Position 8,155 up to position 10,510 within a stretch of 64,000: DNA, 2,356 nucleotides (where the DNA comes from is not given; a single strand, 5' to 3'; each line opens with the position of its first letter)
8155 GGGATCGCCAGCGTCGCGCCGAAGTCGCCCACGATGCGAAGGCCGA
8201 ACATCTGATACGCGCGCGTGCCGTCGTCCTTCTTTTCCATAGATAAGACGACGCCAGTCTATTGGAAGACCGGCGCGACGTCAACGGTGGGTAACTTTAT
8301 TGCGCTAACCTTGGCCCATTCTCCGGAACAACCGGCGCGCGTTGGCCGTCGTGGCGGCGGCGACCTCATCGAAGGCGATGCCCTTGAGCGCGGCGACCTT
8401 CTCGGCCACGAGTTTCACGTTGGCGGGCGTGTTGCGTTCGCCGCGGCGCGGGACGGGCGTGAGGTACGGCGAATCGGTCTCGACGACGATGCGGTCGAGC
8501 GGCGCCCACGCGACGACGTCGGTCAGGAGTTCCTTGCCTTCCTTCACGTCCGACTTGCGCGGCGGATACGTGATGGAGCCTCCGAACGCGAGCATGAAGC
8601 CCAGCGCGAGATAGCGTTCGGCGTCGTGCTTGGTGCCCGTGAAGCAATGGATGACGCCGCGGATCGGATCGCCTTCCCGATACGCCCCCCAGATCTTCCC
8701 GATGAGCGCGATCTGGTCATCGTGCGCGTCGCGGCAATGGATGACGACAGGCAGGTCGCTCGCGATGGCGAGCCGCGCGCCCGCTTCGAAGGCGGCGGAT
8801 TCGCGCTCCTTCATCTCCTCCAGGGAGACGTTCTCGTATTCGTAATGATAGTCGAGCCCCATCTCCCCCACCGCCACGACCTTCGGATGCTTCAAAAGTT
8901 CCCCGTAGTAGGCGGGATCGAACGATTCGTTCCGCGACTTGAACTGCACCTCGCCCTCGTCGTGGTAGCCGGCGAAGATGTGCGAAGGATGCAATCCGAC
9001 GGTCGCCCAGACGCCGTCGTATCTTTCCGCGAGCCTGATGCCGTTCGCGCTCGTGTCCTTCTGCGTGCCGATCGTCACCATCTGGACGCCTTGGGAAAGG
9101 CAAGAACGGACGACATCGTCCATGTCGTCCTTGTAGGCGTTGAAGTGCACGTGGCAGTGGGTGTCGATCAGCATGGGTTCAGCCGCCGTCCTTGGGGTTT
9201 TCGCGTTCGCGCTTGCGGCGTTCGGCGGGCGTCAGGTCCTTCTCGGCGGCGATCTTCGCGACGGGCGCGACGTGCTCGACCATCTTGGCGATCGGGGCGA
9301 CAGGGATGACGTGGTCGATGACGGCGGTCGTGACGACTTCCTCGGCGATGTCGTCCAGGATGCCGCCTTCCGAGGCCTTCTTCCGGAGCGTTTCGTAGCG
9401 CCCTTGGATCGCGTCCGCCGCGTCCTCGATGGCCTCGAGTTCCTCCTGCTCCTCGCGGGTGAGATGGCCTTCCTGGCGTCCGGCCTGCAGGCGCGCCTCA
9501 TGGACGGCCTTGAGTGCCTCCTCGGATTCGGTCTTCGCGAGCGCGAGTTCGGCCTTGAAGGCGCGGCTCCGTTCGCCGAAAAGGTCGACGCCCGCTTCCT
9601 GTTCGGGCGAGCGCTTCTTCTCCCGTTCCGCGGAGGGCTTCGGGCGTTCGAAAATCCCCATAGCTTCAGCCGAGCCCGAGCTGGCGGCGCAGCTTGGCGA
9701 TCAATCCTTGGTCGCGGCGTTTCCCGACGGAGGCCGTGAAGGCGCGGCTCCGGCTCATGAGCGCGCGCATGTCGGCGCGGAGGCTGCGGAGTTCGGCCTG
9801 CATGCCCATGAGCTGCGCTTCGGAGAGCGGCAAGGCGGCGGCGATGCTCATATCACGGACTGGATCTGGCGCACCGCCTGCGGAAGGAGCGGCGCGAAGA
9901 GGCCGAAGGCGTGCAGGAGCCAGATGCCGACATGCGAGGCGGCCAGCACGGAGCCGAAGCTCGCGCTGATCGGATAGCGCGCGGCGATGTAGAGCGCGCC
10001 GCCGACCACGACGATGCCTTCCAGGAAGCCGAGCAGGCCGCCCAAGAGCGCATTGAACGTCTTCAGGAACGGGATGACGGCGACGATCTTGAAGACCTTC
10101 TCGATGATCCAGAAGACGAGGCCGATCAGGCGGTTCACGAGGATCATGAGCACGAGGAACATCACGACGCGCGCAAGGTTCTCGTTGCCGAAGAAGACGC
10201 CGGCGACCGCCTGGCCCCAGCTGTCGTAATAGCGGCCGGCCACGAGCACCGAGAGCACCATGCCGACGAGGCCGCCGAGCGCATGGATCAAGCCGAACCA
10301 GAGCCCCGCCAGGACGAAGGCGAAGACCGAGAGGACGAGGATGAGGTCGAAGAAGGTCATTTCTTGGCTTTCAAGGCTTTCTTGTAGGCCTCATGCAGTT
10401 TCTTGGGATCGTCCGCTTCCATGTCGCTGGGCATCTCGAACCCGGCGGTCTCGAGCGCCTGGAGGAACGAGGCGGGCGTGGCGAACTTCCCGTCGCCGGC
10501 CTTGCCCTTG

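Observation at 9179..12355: Five-gene block of uncharacterised proteins inserted between metG and tatD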

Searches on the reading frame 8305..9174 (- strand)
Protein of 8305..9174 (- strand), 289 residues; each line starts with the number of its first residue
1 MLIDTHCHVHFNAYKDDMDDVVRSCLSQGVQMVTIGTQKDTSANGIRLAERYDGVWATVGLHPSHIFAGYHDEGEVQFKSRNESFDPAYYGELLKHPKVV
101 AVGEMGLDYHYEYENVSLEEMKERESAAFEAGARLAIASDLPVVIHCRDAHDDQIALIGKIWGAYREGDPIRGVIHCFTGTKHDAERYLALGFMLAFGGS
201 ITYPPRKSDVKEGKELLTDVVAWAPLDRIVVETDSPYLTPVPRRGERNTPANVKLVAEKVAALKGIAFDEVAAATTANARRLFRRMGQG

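Call 3: search_protein_families(library=pfam, proteins=[window:8305-9174:-], max_evalue=0.1)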
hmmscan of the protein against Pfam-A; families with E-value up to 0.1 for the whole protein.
window:8305-9174:- (289 aa): 1 family
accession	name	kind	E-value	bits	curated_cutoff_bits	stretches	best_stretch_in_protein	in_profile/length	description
PF01026.27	TatD_DNase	-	1.2e-67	228.4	27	1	3-284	1-253/253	TatD related DNase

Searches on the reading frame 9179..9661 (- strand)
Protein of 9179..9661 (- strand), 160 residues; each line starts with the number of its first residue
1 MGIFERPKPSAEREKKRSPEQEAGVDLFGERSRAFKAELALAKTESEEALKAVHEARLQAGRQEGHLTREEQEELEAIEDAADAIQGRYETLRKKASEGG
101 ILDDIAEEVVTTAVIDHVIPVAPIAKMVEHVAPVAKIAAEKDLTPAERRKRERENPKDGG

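Call 3: search_protein_families(library=pfam, proteins=[window:9179-9661:-], max_evalue=0.1)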
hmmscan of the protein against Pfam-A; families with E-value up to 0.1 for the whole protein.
window:9179-9661:- (160 aa): 1 family
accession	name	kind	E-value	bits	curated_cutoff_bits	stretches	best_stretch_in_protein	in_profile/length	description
PF04422.18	FrhB_FdhB_N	-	0.01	16.4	22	1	90-138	9-54/78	Coenzyme F420 hydrogenase/dehydrogenase, beta subunit N-term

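Call 50: search_protein_families(library=ncbifam, proteins=[window:9179-9661:-], max_evalue=1)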
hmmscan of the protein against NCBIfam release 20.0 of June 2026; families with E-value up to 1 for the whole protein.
window:9179-9661:- (160 aa): 0 families

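Call 63: find_homologous_proteins(query=A9, max_evalue=0.01)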
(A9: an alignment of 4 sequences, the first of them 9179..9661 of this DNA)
Query A9 (4 sequences) (160 aa, profile of the alignment): 14 proteins with E <= 0.01 among 8000 candidates.
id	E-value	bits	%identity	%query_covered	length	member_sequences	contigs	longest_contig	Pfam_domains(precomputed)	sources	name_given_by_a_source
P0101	9.2e-75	268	100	100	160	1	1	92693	-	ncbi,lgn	-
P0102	2.6e-74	267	89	98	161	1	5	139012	-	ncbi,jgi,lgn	-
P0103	3.6e-66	240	55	99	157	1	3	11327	-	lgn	-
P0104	5.8e-66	240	81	100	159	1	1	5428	-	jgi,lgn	jgi:hypothetical protein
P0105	7.3e-66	239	83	98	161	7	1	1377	-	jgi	jgi:hypothetical protein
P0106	5.2e-65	236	77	99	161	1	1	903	-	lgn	-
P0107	2.3e-63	231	34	79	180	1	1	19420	-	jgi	jgi:hypothetical protein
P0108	5.5e-63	230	76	99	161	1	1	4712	-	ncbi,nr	ncbi:MAG TPA: hypothetical protein VJ694_04085 [Patescibacteria group bacterium]|nr:hypothetical pro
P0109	2.7e-59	218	75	98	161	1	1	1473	-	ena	-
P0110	3.6e-59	217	81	85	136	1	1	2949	-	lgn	-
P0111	3.3e-57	211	67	90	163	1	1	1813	-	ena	-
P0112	9.5e-53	197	53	99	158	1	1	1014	-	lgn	-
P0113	2.8e-50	189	81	76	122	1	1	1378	-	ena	-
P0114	1.2e-30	125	75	62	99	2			-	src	-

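Call 82: search_protein_families(library=padloc, proteins=[window:9179-9661:-], max_evalue=0.1)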
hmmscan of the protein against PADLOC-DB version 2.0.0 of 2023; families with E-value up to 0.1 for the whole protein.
window:9179-9661:- (160 aa): 2 families
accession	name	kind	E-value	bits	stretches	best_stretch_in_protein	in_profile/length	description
PDLC04624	PDC-M38B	-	0.018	12.8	1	66-116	61-111/220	-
PDLC04995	PDC-S32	-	0.031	11.7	1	69-108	203-242/301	-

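Call 83: search_protein_families(library=phrogs, proteins=[window:9179-9661:-], max_evalue=0.1)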
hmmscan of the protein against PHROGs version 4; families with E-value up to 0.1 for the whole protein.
window:9179-9661:- (160 aa): 2 families
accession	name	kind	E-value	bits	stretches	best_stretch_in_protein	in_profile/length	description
phrog_21418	-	unknown function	0.029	15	1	11-86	146-221/224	-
phrog_24381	-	unknown function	0.03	15.1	1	78-99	30-51/58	-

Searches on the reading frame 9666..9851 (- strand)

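Call 3: search_protein_families(library=pfam, proteins=[window:9666-9851:-], max_evalue=0.1)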
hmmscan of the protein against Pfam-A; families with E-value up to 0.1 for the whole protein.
window:9666-9851:- (61 aa): 2 families
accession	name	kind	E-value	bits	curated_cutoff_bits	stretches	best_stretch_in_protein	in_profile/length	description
PF06657.18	Cep57_MT_bd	-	0.029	15.3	31.3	1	14-56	17-59/77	Centrosome microtubule-binding domain of Cep57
PF07439.16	DUF1515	-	0.067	13.6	22.2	1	12-55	8-50/113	Protein of unknown function (DUF1515)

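Call 50: search_protein_families(library=ncbifam, proteins=[window:9666-9851:-], max_evalue=1)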
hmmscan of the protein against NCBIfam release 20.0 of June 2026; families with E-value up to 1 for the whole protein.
window:9666-9851:- (61 aa): 0 families

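Call 82: search_protein_families(library=padloc, proteins=[window:9666-9851:-], max_evalue=0.1)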
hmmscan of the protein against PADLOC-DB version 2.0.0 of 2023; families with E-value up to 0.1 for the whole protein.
window:9666-9851:- (61 aa): 0 families

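Call 83: search_protein_families(library=phrogs, proteins=[window:9666-9851:-], max_evalue=0.1)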
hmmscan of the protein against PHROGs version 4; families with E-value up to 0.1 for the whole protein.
window:9666-9851:- (61 aa): 0 families

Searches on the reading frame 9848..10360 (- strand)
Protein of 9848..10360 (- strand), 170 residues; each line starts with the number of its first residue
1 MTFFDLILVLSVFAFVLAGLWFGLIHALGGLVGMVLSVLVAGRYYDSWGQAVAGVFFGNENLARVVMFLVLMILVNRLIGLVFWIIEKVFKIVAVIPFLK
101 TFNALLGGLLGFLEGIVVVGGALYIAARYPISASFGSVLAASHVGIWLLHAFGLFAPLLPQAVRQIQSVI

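Call 3: search_protein_families(library=pfam, proteins=[window:9848-10360:-], max_evalue=0.1)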
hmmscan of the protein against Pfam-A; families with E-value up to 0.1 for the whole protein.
window:9848-10360:- (170 aa): 1 family
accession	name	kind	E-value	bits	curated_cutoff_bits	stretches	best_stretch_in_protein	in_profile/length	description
PF02674.22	Colicin_V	-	5.1e-14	52.9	29.3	1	4-141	1-132/144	Colicin V production protein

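Call 50: search_protein_families(library=ncbifam, proteins=[window:9848-10360:-], max_evalue=1)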
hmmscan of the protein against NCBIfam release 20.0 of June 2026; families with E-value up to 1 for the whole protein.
window:9848-10360:- (170 aa): 2 families
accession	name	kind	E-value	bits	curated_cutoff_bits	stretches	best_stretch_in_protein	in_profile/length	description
NF033740.0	MarP_fam_protase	equivalog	0.019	14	250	1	5-119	2-110/390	MarP family serine protease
TIGR03065.1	srtB_sig_QVPTGV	subfamily_domain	0.5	10.1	21.35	1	115-126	17-28/32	QVPTGV class sortase B protein-sorting domain-containing protein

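Call 82: search_protein_families(library=padloc, proteins=[window:9848-10360:-], max_evalue=0.1)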
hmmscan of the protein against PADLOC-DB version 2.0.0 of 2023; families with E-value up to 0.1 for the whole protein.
window:9848-10360:- (170 aa): 0 families

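Call 83: search_protein_families(library=phrogs, proteins=[window:9848-10360:-], max_evalue=0.1)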
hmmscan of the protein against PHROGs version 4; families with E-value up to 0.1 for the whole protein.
window:9848-10360:- (170 aa): 1 family
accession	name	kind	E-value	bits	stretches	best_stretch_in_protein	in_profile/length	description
phrog_13382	-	other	0.021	16.1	1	45-92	5-50/52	transmembrane protein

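Call 85: find_related_loci(query=A12, collection=metagenome_contigs, flank=5000)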
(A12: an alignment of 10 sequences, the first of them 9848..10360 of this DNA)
Query A12 (170 aa) in metagenome_contigs; peptide patterns used: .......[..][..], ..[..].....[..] (x = any residue, [..] = any of these).
74 stretches matched a pattern; 24 encode a relative of the query (tblastn E <= 1e-3); 24 distinct loci.
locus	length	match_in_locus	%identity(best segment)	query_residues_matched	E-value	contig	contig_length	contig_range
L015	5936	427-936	96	1-170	8e-102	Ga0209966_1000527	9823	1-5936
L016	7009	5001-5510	91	1-170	7e-98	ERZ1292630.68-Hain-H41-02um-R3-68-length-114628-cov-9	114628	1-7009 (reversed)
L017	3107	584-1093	90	1-170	2e-99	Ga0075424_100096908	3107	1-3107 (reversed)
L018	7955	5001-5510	89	1-170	2e-97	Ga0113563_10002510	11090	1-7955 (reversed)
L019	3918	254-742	76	1-170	5e-79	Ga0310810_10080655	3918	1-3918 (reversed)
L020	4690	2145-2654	74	1-170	8e-77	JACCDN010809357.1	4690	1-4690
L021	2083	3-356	93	53-170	2e-69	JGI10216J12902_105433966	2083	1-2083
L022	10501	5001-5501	66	1-167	3e-67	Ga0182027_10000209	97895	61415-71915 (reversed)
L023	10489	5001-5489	73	1-170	2e-67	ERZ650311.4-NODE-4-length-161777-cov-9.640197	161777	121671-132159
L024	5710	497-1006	51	1-170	1e-51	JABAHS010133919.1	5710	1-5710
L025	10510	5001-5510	51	1-170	1e-51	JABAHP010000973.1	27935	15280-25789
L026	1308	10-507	43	5-170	2e-39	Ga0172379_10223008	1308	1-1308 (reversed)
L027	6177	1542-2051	38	1-170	3e-37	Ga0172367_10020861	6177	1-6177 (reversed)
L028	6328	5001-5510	38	1-170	3e-37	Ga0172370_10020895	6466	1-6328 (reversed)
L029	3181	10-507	42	5-170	6e-37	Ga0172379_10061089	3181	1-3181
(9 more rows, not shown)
